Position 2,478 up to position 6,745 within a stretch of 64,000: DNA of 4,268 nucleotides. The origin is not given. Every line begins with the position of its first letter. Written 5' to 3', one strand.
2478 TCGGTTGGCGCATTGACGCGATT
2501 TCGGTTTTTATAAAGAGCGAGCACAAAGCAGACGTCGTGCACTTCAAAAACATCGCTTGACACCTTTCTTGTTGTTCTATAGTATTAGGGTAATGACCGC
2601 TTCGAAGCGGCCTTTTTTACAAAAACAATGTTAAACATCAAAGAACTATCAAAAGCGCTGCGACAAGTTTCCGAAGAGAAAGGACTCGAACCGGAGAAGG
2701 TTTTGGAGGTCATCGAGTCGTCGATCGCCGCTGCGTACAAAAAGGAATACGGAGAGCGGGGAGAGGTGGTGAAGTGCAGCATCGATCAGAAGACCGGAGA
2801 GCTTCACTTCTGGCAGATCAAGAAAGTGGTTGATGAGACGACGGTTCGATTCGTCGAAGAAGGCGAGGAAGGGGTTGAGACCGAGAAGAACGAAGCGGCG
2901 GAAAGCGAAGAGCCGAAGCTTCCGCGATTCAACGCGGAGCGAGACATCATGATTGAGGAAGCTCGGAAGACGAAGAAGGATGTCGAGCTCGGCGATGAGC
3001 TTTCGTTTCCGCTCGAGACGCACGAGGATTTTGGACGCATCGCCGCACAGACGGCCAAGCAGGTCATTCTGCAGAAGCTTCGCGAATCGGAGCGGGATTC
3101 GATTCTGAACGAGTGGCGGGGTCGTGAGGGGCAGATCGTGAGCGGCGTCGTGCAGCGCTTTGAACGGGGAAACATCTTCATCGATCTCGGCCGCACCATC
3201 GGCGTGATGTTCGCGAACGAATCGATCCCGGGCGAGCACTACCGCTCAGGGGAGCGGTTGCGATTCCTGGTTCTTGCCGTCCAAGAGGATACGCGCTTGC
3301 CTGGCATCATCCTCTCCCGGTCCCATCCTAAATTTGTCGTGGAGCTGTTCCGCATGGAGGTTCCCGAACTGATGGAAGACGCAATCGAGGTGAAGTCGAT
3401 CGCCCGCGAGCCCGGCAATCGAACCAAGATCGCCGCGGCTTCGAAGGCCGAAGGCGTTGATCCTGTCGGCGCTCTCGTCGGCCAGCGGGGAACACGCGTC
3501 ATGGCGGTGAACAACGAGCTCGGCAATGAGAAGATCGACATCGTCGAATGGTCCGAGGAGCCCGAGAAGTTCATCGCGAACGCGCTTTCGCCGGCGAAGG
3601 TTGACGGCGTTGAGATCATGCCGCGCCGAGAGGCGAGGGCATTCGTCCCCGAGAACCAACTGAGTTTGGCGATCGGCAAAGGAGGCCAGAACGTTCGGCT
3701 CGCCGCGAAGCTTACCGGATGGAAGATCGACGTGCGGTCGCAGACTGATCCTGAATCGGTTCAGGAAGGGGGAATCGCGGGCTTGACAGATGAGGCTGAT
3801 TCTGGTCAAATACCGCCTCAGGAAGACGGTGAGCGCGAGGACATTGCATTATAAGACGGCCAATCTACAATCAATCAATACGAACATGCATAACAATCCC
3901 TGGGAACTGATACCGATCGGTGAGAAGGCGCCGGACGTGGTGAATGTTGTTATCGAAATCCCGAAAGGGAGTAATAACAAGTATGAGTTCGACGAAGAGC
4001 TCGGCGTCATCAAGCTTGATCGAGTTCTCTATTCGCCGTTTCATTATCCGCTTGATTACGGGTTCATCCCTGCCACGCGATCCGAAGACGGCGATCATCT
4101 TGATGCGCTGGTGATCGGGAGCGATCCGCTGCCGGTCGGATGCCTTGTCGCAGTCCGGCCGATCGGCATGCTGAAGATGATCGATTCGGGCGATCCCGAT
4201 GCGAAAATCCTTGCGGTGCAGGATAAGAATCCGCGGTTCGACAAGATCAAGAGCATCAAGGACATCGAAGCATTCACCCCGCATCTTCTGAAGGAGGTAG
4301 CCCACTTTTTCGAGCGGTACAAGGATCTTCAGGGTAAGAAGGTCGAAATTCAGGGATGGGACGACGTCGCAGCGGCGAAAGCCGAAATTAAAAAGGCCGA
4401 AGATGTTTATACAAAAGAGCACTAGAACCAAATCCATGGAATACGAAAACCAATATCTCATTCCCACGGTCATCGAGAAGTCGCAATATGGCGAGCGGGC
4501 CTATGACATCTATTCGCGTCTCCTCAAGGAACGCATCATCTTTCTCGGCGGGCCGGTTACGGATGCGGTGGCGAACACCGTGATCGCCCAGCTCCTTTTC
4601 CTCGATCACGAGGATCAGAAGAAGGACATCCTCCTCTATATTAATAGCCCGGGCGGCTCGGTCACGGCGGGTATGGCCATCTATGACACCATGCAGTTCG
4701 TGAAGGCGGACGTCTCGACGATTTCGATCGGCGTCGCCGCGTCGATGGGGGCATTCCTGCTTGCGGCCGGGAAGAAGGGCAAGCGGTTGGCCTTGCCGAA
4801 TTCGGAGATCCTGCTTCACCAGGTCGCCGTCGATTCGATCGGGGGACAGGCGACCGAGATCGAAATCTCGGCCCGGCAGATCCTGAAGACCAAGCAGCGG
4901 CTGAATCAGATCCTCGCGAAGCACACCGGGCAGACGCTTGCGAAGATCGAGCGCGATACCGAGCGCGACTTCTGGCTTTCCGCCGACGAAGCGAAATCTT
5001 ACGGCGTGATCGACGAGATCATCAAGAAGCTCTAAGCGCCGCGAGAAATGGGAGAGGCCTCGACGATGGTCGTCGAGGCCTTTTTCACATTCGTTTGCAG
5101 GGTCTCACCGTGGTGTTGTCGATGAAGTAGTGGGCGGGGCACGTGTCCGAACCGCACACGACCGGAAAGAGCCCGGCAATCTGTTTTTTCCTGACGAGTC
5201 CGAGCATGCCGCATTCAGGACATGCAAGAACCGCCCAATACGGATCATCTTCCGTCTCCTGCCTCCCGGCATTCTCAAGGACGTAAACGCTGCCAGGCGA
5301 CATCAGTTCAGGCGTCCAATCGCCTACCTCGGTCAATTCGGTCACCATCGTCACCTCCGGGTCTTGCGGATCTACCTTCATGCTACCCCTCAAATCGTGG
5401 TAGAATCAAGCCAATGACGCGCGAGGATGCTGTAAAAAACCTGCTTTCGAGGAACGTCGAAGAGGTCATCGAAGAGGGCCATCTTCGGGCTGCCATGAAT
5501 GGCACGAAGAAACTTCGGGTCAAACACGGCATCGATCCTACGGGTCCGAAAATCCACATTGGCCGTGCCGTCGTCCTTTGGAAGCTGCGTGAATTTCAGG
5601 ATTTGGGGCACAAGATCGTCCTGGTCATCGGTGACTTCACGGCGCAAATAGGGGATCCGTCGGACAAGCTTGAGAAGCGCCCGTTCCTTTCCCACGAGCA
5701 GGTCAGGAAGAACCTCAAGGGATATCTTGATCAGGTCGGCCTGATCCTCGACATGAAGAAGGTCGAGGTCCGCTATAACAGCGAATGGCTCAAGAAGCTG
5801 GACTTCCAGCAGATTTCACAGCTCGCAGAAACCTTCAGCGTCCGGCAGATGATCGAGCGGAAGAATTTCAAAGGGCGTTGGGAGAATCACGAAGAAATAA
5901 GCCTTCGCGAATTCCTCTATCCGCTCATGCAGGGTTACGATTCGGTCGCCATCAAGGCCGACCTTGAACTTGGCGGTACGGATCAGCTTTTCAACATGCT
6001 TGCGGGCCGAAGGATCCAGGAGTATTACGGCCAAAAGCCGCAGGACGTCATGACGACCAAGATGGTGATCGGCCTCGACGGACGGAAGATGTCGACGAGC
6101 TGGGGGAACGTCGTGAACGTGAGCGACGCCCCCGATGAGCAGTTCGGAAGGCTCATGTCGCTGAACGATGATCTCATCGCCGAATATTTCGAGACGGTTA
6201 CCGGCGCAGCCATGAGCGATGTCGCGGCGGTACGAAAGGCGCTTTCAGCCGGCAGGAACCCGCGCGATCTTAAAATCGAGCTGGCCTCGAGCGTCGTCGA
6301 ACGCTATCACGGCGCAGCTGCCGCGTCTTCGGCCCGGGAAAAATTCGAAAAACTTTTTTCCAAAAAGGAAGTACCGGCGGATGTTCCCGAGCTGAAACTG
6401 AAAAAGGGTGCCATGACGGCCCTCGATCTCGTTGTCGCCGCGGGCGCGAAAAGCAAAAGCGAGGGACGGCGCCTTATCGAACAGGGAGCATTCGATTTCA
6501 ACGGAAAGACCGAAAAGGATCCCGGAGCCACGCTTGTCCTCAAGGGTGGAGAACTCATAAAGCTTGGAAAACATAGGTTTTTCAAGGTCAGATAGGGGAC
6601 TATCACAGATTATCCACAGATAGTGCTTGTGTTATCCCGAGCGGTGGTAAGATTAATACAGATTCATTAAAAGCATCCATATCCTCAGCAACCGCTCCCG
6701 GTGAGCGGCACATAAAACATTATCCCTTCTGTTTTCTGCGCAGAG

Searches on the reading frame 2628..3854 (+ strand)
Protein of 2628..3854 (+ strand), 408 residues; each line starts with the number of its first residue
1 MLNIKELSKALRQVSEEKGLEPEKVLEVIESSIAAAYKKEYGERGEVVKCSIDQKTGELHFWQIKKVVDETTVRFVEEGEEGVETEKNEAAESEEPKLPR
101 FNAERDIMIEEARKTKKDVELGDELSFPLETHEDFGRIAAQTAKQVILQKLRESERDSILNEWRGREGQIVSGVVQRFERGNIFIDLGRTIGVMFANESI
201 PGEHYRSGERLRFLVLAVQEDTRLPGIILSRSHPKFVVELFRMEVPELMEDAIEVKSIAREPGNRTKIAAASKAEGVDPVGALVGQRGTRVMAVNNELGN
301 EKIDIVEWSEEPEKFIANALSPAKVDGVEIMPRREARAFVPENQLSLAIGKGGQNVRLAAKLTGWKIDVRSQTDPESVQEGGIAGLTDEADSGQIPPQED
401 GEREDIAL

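Call 45: search_protein_families(library=pfam, proteins=[window:2628-3854:+], max_evalue=0.0001)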
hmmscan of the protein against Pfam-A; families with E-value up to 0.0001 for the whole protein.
window:2628-3854:+ (408 aa): 3 families
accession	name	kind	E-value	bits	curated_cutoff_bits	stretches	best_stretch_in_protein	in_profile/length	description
PF08529.16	NusA_N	-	3.8e-33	114.7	23.8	1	6-157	1-119/119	NusA N-terminal domain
PF13184.12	KH_5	-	6.1e-27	94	27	1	262-330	1-69/69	NusA-like KH domain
PF00575.29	S1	-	2.5e-05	25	22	0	167-223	4-67/74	S1 RNA binding domain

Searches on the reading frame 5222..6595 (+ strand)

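Call 45: search_protein_families(library=pfam, proteins=[window:5222-6595:+], max_evalue=0.0001)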
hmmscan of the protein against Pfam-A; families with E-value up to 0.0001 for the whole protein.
window:5222-6595:+ (457 aa): 1 family
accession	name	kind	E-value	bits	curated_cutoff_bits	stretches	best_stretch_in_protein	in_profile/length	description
PF00579.31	tRNA-synt_1b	-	2e-67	228.1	21.1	1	95-380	3-292/292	tRNA synthetases class I (W and Y)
